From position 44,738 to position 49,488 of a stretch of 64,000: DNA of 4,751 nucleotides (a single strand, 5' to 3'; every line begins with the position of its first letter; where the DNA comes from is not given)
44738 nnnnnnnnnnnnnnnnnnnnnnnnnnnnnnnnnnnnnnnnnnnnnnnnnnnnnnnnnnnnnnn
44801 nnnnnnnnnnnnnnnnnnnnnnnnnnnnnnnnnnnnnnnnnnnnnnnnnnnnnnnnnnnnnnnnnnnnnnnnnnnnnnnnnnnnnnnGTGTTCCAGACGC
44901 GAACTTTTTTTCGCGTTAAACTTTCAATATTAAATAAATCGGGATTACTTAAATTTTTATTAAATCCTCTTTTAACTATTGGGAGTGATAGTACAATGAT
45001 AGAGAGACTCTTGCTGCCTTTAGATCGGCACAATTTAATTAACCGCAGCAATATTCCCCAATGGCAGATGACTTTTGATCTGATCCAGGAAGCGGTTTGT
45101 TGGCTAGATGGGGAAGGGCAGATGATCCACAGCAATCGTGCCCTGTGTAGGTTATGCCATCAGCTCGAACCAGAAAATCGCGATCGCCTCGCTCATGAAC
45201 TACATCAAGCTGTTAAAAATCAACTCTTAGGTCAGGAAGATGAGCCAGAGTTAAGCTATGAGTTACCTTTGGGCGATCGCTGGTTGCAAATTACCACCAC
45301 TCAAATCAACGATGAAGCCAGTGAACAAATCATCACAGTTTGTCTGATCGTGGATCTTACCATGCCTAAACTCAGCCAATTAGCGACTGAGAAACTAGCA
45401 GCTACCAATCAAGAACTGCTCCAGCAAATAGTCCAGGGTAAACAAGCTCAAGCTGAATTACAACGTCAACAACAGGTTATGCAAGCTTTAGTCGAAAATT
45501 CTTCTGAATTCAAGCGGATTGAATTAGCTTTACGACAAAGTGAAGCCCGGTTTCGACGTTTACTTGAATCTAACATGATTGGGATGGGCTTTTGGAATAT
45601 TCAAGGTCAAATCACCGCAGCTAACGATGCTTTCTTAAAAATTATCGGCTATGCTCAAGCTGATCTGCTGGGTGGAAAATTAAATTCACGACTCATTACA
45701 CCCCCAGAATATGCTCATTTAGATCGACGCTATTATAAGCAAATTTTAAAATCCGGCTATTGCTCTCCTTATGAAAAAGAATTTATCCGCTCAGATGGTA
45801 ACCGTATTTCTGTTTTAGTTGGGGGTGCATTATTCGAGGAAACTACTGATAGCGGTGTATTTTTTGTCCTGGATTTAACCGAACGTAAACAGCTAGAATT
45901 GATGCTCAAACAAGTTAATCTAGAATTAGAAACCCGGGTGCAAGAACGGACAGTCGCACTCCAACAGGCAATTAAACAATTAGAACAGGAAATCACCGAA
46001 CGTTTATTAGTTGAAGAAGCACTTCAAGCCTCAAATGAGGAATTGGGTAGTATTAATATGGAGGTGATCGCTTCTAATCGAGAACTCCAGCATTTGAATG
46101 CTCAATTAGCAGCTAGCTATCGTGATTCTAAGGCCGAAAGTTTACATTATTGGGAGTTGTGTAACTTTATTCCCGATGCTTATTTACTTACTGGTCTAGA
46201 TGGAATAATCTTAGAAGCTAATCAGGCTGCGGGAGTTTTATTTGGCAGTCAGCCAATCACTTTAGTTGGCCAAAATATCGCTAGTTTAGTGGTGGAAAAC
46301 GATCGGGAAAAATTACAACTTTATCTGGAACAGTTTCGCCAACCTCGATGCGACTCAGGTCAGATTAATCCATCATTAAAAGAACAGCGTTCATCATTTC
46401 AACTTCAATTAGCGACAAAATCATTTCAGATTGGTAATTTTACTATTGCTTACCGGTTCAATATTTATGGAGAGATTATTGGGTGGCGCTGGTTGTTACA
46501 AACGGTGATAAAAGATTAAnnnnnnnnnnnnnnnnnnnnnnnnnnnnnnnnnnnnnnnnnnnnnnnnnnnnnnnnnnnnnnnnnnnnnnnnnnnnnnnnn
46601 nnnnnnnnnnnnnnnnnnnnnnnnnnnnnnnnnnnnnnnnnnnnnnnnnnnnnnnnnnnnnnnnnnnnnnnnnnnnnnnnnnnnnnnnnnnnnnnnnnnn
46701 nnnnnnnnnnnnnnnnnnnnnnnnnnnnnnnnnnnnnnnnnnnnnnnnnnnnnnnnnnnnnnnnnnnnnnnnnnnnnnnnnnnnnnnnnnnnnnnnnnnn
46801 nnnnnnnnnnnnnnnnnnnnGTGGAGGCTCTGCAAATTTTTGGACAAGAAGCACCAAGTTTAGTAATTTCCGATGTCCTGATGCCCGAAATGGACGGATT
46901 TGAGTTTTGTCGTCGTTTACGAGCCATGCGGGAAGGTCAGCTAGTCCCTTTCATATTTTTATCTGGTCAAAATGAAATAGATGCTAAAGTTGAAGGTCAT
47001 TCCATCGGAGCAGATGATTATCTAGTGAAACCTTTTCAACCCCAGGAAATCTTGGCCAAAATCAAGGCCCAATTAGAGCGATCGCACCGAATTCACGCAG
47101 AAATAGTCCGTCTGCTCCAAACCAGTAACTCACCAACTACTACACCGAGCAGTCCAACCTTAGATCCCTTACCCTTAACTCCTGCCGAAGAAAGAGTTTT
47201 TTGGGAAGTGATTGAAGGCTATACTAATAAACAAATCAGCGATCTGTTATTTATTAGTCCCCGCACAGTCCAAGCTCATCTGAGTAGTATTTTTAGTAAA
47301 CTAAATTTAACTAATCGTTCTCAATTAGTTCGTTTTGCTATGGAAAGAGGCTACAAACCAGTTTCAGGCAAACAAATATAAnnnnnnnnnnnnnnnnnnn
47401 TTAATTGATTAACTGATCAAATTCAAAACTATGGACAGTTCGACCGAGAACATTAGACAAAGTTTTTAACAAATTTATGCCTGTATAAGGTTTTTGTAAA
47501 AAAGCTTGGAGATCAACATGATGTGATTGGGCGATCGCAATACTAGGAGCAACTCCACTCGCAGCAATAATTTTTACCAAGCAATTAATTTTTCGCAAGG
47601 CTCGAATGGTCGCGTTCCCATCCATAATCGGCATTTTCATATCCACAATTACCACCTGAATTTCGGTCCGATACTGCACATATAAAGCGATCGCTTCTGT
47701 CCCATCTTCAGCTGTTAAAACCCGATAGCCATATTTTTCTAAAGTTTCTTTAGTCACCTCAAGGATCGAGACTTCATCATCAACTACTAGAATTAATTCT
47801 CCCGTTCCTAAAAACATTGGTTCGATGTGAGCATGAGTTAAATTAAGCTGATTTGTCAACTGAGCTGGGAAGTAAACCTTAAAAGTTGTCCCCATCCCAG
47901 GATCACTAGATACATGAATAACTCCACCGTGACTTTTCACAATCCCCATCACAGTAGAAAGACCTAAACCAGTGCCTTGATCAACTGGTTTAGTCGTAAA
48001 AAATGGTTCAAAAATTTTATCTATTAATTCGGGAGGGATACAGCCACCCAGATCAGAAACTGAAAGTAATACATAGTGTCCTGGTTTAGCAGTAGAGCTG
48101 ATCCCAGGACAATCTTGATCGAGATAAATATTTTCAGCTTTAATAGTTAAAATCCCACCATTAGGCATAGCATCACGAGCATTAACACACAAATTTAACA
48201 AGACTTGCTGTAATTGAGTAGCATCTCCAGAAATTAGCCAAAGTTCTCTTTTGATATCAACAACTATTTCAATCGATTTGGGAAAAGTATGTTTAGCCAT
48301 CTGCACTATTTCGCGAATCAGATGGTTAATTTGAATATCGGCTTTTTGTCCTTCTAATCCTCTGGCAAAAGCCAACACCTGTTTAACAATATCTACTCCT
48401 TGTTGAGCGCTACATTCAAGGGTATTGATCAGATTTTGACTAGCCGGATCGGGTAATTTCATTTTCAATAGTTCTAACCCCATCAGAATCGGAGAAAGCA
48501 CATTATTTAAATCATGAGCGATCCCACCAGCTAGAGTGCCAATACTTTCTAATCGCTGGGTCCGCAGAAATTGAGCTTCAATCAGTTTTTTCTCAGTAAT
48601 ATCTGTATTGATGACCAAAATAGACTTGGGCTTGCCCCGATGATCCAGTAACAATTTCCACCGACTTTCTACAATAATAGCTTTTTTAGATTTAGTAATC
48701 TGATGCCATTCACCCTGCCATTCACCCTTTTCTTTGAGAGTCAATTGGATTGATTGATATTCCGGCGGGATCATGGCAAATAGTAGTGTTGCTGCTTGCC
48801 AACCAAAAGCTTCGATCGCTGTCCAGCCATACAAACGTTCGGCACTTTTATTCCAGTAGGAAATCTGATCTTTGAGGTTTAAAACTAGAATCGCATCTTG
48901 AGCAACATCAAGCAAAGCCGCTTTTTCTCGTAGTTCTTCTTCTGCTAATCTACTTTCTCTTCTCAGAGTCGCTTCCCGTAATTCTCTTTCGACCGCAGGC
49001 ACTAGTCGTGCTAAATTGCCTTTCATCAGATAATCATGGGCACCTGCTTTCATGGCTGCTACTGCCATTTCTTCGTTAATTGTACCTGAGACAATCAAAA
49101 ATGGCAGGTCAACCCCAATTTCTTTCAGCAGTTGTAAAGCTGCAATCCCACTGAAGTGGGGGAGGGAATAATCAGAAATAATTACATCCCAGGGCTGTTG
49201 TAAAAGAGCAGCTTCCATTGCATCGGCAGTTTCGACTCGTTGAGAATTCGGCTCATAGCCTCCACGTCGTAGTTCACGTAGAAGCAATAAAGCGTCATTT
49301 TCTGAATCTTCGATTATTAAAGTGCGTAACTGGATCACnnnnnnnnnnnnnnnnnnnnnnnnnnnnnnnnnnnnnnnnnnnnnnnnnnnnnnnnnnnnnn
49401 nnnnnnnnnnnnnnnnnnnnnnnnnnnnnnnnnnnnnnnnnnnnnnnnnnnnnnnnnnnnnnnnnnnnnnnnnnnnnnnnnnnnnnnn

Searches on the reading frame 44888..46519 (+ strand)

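Call 47: search_protein_families(library=pfam, proteins=[window:44888-46519:+], max_evalue=0.001)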
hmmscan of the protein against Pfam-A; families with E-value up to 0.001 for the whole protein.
window:44888-46519:+ (543 aa): 6 families
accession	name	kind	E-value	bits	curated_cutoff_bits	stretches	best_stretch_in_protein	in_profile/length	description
PF00989.32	PAS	-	6.1e-18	65.3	22.6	2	428-487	10-73/113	PAS fold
PF13426.13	PAS_9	-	6.5e-18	65.3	27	2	237-331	8-102/103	PAS domain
PF08448.16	PAS_4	-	5.9e-11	43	23.1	0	232-287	7-60/110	PAS fold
PF13188.13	PAS_8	-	1.3e-10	41.2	21.8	0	220-269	1-46/65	PAS domain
PF08447.18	PAS_3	-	5.6e-05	23.8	25.6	0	243-310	2-69/89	PAS fold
PF24820.1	Diguanyl_cycl_sensor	-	5.7e-05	23.5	28.1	0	426-481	3-58/109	Diguanylate cyclase-like sensor domain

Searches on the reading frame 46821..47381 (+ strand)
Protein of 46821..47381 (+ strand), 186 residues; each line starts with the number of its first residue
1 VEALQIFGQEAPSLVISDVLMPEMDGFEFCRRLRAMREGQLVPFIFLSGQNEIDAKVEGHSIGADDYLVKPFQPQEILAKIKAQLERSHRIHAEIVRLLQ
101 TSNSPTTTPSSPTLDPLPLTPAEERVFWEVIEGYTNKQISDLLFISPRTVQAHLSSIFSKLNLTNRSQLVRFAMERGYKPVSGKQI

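Call 47: search_protein_families(library=pfam, proteins=[window:46821-47381:+], max_evalue=0.001)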
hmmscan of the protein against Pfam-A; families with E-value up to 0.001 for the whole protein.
window:46821-47381:+ (186 aa): 3 families
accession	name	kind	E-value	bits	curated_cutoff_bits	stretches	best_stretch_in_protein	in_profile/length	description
PF00072.30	Response_reg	-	8.3e-19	68.2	30.2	1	2-82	33-111/111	Response regulator receiver domain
PF00196.25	GerE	-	9.5e-18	64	23.5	1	118-173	2-57/57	Bacterial regulatory proteins, luxR family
PF08281.18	Sigma70_r4_2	-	9.1e-05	22.5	25.7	1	119-155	11-48/54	Sigma-70, region 4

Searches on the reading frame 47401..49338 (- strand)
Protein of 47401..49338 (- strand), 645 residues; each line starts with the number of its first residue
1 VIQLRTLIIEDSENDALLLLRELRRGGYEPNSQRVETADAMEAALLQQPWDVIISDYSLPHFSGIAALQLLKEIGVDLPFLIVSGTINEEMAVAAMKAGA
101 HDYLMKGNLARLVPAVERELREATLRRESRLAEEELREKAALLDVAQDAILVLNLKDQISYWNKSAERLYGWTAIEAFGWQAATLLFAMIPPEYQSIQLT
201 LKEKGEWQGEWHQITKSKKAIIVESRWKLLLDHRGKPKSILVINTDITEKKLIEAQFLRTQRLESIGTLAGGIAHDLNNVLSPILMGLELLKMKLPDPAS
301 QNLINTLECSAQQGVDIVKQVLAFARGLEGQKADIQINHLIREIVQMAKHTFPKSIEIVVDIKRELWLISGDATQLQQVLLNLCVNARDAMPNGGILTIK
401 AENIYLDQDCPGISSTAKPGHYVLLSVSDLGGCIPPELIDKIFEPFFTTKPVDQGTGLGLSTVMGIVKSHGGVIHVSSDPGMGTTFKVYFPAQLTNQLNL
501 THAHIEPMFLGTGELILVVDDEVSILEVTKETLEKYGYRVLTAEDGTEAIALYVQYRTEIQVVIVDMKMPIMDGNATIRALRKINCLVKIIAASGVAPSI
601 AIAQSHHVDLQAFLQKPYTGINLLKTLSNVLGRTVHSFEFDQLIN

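Call 47: search_protein_families(library=pfam, proteins=[window:47401-49338:-], max_evalue=0.001)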
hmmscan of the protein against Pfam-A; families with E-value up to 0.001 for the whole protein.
window:47401-49338:- (645 aa): 8 families
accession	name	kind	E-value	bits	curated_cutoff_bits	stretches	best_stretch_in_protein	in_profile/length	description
PF00072.30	Response_reg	-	8.8e-35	119.7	30.2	2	516-626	1-109/111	Response regulator receiver domain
PF02518.31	HATPase_c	-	2.2e-22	80.1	26.4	1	371-493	1-110/111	Histidine kinase-, DNA gyrase B-, and HSP90-like ATPase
PF00989.32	PAS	-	4.3e-10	40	22.6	1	139-247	3-113/113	PAS fold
PF00512.31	HisKA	-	3.7e-08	33.8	26.9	1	267-327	3-63/66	His Kinase A (phospho-acceptor) domain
PF13426.13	PAS_9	-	1.8e-07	31.8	27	1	148-249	2-103/103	PAS domain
PF08448.16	PAS_4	-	3.1e-06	27.8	23.1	1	143-251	1-109/110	PAS fold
PF13188.13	PAS_8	-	4.1e-06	26.9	21.8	1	141-186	5-46/65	PAS domain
PF08447.18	PAS_3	-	0.00033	21.3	25.6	1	160-243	2-88/89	PAS fold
